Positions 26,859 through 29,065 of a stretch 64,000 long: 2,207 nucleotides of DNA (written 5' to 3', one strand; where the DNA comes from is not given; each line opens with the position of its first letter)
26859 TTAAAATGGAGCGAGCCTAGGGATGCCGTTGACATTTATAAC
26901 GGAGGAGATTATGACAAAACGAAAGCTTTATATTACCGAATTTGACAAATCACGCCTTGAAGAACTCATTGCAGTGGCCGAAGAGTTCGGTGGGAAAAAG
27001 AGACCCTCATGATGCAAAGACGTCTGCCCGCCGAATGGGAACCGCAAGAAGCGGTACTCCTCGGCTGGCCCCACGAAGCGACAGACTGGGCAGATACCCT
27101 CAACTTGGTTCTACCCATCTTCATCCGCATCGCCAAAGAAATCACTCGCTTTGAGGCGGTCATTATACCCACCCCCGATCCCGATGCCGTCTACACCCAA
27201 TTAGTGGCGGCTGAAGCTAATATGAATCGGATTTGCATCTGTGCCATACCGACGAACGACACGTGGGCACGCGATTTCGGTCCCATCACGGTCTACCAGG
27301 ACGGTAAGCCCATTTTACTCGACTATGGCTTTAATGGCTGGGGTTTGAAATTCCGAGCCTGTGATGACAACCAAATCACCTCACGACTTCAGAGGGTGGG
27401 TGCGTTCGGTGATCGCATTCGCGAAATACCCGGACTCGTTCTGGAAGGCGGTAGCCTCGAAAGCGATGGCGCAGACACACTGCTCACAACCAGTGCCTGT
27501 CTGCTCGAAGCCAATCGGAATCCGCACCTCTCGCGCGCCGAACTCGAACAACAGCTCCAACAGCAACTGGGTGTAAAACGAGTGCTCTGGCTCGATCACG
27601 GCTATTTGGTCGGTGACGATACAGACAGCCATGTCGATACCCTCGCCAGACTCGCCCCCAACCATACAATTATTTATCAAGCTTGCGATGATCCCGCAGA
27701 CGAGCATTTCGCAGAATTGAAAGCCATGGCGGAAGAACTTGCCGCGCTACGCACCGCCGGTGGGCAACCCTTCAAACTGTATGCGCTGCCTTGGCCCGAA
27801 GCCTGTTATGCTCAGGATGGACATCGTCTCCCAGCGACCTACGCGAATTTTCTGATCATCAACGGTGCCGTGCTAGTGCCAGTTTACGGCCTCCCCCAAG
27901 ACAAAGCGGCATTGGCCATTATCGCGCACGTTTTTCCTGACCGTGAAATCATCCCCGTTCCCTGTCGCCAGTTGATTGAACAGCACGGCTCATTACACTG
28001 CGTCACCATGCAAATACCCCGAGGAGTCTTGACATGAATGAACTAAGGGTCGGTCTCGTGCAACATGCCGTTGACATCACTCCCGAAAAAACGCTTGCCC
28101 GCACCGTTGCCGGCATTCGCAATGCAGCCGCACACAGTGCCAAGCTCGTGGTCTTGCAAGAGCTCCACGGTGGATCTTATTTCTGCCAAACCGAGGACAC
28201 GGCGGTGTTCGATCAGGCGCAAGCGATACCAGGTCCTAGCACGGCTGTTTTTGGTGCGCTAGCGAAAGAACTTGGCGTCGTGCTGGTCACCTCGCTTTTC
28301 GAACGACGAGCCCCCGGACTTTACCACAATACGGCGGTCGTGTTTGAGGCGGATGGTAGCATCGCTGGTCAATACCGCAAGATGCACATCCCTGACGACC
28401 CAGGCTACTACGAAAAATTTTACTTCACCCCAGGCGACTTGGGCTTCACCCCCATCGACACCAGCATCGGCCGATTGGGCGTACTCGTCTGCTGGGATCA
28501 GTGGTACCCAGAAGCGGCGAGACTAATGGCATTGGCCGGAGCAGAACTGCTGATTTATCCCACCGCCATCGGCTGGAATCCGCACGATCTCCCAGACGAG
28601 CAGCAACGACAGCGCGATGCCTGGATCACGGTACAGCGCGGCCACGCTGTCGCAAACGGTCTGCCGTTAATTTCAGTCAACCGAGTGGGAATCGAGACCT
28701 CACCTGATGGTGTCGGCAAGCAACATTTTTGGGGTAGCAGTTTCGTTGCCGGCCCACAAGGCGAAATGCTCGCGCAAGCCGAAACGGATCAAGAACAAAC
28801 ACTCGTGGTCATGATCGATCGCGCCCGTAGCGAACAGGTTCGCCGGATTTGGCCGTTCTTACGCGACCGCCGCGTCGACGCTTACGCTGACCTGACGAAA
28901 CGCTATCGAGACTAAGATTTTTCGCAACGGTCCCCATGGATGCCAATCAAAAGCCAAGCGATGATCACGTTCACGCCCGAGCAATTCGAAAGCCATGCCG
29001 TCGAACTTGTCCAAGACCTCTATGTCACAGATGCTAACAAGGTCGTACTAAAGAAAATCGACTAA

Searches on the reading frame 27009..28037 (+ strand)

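Call 6: search_protein_families(library=pfam, proteins=[window:27009-28037:+])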
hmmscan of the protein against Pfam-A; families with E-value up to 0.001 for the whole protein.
window:27009-28037:+ (342 aa): 1 family
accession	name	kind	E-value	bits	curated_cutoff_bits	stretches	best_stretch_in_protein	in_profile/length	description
PF04371.20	PAD_porph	-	2.9e-118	395.2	25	1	5-337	1-321/321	Porphyromonas-type peptidyl-arginine deiminase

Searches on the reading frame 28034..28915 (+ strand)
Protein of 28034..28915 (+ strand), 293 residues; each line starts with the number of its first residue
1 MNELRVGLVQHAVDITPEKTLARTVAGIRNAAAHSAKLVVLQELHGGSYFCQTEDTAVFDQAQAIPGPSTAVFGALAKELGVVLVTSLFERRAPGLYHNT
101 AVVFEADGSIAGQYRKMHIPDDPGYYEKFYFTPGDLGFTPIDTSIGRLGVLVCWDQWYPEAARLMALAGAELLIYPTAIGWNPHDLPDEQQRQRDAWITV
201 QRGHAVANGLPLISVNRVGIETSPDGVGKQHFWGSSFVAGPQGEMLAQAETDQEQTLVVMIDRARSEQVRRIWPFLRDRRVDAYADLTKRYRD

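Call 6: search_protein_families(library=pfam, proteins=[window:28034-28915:+])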
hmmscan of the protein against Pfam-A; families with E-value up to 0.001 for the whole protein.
window:28034-28915:+ (293 aa): 1 family
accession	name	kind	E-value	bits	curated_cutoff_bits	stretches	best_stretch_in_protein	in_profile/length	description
PF00795.27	CN_hydrolase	-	1.2e-58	198.9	23.2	1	5-271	1-256/256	Carbon-nitrogen hydrolase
